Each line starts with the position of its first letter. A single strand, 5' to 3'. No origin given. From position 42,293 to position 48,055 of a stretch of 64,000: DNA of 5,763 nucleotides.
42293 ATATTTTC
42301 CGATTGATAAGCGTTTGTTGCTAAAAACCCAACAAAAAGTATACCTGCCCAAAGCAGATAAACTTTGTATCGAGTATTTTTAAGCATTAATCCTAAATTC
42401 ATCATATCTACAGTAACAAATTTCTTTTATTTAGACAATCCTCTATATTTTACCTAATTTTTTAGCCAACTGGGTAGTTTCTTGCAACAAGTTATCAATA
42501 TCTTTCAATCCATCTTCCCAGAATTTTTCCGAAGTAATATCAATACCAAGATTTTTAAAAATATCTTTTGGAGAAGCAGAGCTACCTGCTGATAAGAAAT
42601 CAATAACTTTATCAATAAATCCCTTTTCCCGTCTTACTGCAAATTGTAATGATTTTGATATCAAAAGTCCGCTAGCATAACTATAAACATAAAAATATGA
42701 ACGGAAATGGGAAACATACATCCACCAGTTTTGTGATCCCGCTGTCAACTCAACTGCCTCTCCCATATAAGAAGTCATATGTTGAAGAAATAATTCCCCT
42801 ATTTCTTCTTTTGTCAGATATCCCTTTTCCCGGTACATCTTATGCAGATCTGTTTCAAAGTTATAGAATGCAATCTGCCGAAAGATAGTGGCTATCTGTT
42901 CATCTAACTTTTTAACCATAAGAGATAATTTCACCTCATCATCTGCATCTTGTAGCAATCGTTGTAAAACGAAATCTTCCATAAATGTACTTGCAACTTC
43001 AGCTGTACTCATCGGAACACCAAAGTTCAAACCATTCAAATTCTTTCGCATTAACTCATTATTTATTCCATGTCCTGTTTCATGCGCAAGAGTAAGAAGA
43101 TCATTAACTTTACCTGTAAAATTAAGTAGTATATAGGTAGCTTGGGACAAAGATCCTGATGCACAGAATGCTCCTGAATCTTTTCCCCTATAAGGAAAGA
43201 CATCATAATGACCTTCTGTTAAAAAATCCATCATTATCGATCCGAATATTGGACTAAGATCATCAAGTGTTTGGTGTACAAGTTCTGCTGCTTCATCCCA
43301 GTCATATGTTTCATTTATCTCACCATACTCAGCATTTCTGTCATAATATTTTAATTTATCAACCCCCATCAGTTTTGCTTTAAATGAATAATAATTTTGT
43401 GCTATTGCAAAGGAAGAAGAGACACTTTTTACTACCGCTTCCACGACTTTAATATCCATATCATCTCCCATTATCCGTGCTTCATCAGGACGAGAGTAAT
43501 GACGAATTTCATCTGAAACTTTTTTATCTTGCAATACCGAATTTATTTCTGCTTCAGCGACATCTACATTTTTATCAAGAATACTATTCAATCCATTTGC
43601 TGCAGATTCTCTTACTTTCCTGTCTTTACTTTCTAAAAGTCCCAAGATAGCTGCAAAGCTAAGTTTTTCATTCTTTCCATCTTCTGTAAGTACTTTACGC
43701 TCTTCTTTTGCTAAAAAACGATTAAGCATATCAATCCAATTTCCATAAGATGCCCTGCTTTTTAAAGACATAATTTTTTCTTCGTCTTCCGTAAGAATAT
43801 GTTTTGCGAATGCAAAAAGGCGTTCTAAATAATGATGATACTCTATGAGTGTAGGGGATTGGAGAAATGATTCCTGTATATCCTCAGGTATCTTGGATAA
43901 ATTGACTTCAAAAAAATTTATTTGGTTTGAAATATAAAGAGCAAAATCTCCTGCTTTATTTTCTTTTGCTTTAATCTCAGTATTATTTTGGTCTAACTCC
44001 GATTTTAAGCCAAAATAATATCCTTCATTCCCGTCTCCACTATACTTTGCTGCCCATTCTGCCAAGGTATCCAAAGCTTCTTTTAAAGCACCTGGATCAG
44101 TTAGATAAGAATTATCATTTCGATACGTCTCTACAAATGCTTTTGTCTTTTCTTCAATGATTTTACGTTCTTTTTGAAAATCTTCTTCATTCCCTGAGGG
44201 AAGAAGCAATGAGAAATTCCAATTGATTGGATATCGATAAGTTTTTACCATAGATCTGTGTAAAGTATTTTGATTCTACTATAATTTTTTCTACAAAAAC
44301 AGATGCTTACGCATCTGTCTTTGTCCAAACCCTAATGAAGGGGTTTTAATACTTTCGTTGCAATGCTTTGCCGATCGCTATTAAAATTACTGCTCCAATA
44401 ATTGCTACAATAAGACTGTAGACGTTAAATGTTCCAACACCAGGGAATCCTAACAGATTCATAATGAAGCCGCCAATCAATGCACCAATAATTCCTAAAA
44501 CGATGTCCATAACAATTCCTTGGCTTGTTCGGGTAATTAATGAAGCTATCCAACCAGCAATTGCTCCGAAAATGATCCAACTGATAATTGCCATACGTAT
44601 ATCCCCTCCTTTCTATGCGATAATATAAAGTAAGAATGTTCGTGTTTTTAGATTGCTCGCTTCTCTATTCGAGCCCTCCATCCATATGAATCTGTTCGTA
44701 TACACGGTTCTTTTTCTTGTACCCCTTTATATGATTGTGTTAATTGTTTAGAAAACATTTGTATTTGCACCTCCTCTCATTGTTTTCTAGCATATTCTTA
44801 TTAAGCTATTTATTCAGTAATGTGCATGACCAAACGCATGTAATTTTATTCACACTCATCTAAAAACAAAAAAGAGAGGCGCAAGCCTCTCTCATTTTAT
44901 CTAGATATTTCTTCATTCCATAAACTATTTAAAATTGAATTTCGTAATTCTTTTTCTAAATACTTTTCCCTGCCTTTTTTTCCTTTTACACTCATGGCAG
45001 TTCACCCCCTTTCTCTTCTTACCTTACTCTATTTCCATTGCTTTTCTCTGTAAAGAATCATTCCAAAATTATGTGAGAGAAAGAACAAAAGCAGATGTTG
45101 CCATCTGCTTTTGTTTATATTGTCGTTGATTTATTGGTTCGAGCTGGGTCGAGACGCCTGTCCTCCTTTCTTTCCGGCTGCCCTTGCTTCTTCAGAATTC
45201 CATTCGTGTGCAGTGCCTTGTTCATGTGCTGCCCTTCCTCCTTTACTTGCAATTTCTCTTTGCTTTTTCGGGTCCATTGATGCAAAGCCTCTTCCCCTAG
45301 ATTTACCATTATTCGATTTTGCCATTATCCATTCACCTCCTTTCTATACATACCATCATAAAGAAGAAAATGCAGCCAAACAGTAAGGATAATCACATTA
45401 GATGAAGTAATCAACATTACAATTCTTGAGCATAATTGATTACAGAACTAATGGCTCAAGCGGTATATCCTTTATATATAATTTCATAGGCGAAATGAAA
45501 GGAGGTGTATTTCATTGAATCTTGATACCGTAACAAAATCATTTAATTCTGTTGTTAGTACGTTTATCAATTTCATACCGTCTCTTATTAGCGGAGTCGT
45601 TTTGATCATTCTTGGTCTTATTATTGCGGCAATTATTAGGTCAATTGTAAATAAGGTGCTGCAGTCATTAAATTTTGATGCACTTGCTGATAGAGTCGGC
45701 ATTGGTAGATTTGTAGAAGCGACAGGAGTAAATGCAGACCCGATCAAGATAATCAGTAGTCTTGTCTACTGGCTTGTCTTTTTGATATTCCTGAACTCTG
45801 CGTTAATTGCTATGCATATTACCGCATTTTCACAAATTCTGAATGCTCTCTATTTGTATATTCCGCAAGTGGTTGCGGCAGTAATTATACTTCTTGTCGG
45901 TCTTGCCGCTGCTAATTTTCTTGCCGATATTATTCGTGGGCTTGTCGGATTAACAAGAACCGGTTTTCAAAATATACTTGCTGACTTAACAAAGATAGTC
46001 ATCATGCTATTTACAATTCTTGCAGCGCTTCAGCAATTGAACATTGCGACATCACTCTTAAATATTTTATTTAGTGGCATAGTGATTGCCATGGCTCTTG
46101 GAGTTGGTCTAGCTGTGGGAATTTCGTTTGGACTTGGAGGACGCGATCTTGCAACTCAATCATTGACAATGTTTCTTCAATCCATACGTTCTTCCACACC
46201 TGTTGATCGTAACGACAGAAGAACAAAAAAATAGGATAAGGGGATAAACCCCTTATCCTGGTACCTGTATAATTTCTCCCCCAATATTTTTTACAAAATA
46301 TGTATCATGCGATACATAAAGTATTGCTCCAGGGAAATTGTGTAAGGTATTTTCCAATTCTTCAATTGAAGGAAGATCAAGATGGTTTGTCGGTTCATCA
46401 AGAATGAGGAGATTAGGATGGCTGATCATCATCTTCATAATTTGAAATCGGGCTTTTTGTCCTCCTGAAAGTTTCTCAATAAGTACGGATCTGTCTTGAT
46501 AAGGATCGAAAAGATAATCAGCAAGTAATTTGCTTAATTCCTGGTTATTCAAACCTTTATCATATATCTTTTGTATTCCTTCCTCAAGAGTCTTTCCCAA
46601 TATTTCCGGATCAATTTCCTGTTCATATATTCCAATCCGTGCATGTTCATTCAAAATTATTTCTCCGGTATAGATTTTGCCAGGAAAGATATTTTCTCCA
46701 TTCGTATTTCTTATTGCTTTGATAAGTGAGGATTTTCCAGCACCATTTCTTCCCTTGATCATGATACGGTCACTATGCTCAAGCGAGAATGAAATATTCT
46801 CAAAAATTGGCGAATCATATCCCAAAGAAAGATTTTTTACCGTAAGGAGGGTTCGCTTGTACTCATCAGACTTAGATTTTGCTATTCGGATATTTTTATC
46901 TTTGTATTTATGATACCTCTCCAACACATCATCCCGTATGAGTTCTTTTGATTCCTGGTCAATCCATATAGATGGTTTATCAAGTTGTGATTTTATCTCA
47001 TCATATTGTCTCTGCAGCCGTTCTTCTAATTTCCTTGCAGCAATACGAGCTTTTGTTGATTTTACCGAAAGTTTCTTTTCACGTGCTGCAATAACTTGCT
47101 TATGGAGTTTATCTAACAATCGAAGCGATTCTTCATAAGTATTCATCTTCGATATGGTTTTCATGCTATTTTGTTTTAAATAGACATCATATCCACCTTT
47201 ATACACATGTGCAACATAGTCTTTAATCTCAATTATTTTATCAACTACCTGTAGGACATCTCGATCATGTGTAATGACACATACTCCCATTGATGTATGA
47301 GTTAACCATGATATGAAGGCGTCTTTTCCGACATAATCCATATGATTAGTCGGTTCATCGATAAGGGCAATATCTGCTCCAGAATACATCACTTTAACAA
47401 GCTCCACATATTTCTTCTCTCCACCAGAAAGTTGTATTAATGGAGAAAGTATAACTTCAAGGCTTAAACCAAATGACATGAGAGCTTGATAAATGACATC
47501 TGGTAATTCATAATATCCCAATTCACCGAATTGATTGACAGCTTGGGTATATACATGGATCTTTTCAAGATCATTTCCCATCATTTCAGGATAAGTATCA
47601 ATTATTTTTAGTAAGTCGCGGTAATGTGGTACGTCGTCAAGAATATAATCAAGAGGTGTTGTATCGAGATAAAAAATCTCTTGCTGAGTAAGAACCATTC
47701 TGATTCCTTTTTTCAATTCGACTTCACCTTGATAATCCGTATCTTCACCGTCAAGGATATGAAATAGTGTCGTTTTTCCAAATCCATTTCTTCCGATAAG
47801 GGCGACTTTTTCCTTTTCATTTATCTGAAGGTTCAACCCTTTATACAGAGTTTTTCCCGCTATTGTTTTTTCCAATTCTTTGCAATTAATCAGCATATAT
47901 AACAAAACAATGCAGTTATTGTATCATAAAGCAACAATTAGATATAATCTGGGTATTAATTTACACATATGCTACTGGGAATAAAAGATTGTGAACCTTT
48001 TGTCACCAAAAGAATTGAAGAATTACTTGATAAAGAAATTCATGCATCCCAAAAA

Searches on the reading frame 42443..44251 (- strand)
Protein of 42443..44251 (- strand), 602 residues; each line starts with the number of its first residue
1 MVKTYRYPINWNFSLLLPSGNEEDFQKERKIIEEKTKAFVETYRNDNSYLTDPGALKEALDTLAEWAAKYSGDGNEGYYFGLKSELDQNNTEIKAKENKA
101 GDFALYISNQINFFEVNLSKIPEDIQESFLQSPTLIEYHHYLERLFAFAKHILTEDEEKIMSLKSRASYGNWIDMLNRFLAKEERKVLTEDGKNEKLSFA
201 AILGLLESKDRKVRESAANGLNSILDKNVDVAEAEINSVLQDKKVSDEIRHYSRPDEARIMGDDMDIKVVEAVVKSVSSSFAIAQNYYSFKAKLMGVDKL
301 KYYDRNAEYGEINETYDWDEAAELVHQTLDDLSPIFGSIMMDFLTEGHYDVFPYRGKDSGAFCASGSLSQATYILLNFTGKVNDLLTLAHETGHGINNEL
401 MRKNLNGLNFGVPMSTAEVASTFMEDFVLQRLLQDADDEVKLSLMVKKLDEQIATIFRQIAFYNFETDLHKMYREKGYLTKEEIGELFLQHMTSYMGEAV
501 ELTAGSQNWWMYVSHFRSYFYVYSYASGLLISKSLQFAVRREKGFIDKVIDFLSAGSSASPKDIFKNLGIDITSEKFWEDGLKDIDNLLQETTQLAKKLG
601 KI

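Call 92: search_protein_families(library=pfam, proteins=[window:42443-44251:-], max_evalue=0.00001)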
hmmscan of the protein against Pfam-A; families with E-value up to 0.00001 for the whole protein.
window:42443-44251:- (602 aa): 2 families
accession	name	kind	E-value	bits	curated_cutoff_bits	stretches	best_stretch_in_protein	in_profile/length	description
PF01432.26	Peptidase_M3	-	2e-37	130.1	27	1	205-582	2-455/457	Peptidase family M3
PF08439.15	Peptidase_M3_N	-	2.4e-12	47.3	25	1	119-172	3-57/70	Oligopeptidase F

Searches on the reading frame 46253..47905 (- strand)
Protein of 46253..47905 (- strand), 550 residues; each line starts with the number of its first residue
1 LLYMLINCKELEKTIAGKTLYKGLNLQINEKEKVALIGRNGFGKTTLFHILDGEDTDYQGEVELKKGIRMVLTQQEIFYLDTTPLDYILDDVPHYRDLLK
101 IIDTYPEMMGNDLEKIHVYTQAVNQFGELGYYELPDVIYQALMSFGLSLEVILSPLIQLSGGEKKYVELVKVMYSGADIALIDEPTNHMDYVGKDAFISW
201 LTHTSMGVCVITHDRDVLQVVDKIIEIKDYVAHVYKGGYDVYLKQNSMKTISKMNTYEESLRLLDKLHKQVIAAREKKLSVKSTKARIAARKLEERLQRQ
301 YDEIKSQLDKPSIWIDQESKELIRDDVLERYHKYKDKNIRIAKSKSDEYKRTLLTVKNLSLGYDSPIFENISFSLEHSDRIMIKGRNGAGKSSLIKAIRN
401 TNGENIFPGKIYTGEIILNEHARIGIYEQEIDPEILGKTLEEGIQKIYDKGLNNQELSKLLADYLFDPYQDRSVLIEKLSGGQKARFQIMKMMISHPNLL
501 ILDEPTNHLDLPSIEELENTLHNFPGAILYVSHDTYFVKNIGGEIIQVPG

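Call 92: search_protein_families(library=pfam, proteins=[window:46253-47905:-], max_evalue=0.00001)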
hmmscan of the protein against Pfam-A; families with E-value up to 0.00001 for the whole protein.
window:46253-47905:- (550 aa): 4 families
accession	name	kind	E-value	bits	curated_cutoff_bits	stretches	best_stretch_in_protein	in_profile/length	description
PF00005.33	ABC_tran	-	4.1e-41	141.2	25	2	369-507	2-137/137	ABC transporter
PF13304.12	AAA_21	-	3.8e-12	47.3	27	0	382-412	3-43/304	AAA domain, putative AbiEii toxin, Type IV TA system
PF02463.25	SMC_N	-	1.1e-11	45.1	40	0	380-538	26-202/220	RecF/RecN/SMC N terminal domain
PF13555.12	AAA_29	-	2.7e-07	30.7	27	0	371-398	15-42/61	P-loop containing region of AAA domain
